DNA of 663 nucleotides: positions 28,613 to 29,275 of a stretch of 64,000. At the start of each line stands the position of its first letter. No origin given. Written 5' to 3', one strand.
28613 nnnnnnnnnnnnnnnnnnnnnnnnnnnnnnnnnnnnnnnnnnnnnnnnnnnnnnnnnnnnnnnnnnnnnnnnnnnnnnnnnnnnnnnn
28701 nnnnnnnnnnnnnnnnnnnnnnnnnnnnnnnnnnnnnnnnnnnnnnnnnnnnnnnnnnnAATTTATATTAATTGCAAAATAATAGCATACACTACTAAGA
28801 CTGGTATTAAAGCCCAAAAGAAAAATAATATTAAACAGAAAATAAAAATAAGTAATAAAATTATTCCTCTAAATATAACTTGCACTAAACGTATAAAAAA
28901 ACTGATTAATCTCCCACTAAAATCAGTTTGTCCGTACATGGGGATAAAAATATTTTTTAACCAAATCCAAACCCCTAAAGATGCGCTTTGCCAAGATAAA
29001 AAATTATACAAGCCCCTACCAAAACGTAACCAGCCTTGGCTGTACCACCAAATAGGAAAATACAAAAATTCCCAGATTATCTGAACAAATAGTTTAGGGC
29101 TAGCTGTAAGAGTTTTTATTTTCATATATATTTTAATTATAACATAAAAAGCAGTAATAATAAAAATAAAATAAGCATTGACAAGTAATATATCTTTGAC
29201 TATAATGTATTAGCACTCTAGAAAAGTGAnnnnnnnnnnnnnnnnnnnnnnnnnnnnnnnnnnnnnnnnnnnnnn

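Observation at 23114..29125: Four-gene operon coupling a membrane-embedded Clp/Hsp100 ATPase to a secreted trypsin-like protease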

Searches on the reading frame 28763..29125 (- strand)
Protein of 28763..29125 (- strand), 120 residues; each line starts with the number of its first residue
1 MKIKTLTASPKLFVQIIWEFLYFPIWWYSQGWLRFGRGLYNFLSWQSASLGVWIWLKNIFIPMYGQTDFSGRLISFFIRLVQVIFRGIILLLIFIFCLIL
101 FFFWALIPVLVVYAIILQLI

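Call 3: search_protein_families(library=pfam, proteins=[window:28763-29125:-], max_evalue=0.01)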
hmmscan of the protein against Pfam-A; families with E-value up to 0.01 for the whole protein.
window:28763-29125:- (120 aa): 0 families

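Call 4: search_protein_families(library=ncbifam, proteins=[window:28763-29125:-], max_evalue=0.01)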
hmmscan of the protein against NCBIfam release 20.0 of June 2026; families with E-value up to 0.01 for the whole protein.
window:28763-29125:- (120 aa): 0 families

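Call 25: find_homologous_proteins(query=window:28763-29125:-, max_evalue=0.001)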
Query window:28763-29125:- (120 aa): 103 proteins with E <= 0.001 among 112 candidates.
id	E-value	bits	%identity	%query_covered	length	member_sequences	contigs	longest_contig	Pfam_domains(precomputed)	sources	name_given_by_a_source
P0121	4.6e-69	249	100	100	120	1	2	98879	-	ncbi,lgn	ncbi:MAG: hypothetical protein ACLFNO_00925 [Parcubacteria group bacterium]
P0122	2.3e-59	217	86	100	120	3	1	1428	-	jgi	jgi:hypothetical protein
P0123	1.1e-58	215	86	100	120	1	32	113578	-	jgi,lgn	jgi:hypothetical protein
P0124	4.5e-58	213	86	100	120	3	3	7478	-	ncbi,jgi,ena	-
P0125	1.4e-57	212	84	100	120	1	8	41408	-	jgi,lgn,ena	jgi:hypothetical protein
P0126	1.4e-57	212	85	100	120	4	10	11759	-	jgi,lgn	jgi:hypothetical protein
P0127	4.5e-57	210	82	100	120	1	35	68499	-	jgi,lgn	jgi:hypothetical protein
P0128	6.0e-57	209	78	100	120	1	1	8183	-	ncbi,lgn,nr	ncbi:hypothetical protein K9M50_03195 [Patescibacteria group bacterium]|nr:hypothetical protein [Pat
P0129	6.0e-42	161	63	100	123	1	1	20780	-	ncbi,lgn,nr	ncbi:MAG: hypothetical protein K9M44_02985 [Candidatus Pacebacteria bacterium]|nr:hypothetical prote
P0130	4.8e-41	158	63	100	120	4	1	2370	-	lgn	-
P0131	5.7e-35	138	56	99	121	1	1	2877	-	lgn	-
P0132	3.1e-33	133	55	78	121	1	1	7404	-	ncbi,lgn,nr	ncbi:MAG: hypothetical protein NTX66_03695 [Candidatus Falkowbacteria bacterium]|nr:hypothetical pro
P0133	4.4e-33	132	62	74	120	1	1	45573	-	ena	-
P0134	2.9e-32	130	55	99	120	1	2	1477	-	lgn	-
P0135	3.5e-32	129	54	99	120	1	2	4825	-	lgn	-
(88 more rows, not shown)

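Call 34: predict_structure(alignment_id=A3)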
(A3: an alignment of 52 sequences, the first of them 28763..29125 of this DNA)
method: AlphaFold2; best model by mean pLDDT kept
length: 120 residues; sequences in the alignment: 52
mean_pLDDT: 90.7   pTM: 0.71
mean pLDDT of the five models: 90.7, 90.3, 89.2, 88.8, 87.8
residues with pLDDT >= 90: 86; 70-90: 26; 50-70: 6; < 50: 2
segments of 3 or more residues with pLDDT < 50: none
pLDDT, mean of each block of 10 residues (from residue 1): 56 86 90 96 97 95 92 96 98 98 94 90
secondary structure, 60 per line:
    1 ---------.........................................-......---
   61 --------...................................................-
elements in order: H10-50 H52-57 H69-119
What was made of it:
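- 28763..29125 (-): g1: a 120-aa Trp-rich small membrane protein and the conserved partner of the ATPase. It has no Pfam or NCBIfam family. The AlphaFold2 model has pLDDT 90.7 with helices at 10-50, 52-57 and 69-119 (call 34).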

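Call 36: search_protein_families(library=pfam, proteins=[window:28763-29125:-], max_evalue=1)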
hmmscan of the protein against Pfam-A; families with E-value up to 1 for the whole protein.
window:28763-29125:- (120 aa): 0 families

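Call 38: fold_search(model_id=the predicted structure, library=pdb)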
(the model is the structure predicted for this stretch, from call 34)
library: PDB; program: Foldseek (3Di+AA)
matches with E <= 10: 7; with E <= 0.001: 0
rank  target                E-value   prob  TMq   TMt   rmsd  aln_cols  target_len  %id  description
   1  4zws_B                5.3e+00  0.10  0.31  0.32   7.6        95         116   13  Crystal Structure of the Bacteriophage T4 recombination mediator protein UvsY, Lattice Type III (released 2016-03-02)
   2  5y8t_C                6.3e+00  0.06  0.21  0.16  12.2        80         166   18  Crystal structure of Bacillus subtilis PadR in complex with p-coumaric acid (released 2017-11-29)
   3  5y8t_A                6.6e+00  0.05  0.20  0.16  12.1        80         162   19  Crystal structure of Bacillus subtilis PadR in complex with p-coumaric acid (released 2017-11-29)
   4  7emf_3                8.9e+00  0.08  0.23  0.22   7.2        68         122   18  Human Mediator (deletion of MED1-IDR) in a Tail-extended conformation (released 2021-05-05)
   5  7ena_l                8.9e+00  0.08  0.23  0.22   7.4        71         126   15  TFIID-based PIC-Mediator holo-complex in pre-assembled state (pre-hPIC-MED) (released 2021-05-26)
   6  9eva_C                8.9e+00  0.05  0.27  0.08  22.2       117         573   15  3DFlex refinement of the CryoEM structure of DeCLIC nanodisc with 10mM calcium (released 2025-04-09)
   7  2xnd_J                9.4e+00  0.08  0.24  0.36   6.4        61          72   18  Crystal structure of bovine F1-c8 sub-complex of ATP Synthase (released 2010-09-15)
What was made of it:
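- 28763..29125 (-): No PDB fold match (call 38).
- Tried and rejected: The Foldseek search of the g1 model against the PDB found nothing better than E=5 (call 38).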

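Call 39: find_encoding_contigs(protein=P0121, flank=10000, max_places=4)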
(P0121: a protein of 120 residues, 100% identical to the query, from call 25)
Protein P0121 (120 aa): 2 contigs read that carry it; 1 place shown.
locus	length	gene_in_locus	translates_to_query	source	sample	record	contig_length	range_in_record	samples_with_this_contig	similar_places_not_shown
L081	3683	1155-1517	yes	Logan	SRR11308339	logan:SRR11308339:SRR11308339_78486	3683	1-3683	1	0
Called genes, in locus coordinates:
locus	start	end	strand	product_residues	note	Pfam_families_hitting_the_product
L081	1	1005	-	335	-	?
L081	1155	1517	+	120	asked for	-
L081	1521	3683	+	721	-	?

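Call 49: search_protein_representatives(alignment_id=A3)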
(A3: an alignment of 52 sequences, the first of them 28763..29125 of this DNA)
Query: 52 sequences, 121 profile positions. Proteins with E-value up to 0.001 (for the whole library): 543; up to 1e-10: 302; up to 1e-30: 21. The best 150 are listed.
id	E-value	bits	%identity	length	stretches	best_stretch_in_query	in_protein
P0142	1.8e-45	169.9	-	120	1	2-120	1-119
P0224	6.5e-38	145.5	-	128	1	1-120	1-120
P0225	3.9e-37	143.0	-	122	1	1-120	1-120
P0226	1.1e-35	138.3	-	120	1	4-120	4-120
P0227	3.8e-35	136.6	-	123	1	4-120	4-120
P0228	6.4e-35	135.9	-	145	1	2-120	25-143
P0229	9.0e-35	135.4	-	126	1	1-120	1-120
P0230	1.0e-34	135.2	-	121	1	2-120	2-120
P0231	8.1e-34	132.3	-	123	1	10-120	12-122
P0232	1.8e-33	131.2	-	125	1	7-120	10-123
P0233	6.9e-33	129.3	-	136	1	3-120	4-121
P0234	1.0e-32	128.7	-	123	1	8-120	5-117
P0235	1.2e-32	128.6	-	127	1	1-120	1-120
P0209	4.8e-32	126.6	-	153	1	6-120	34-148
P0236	7.0e-32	126.0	-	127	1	5-120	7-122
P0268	1.7e-27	111.9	-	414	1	4-104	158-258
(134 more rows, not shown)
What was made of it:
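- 28763..29125 (-): 543 clusters at 50% identity match at E<=1e-3, nearly all 115-130 aa (call 49).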
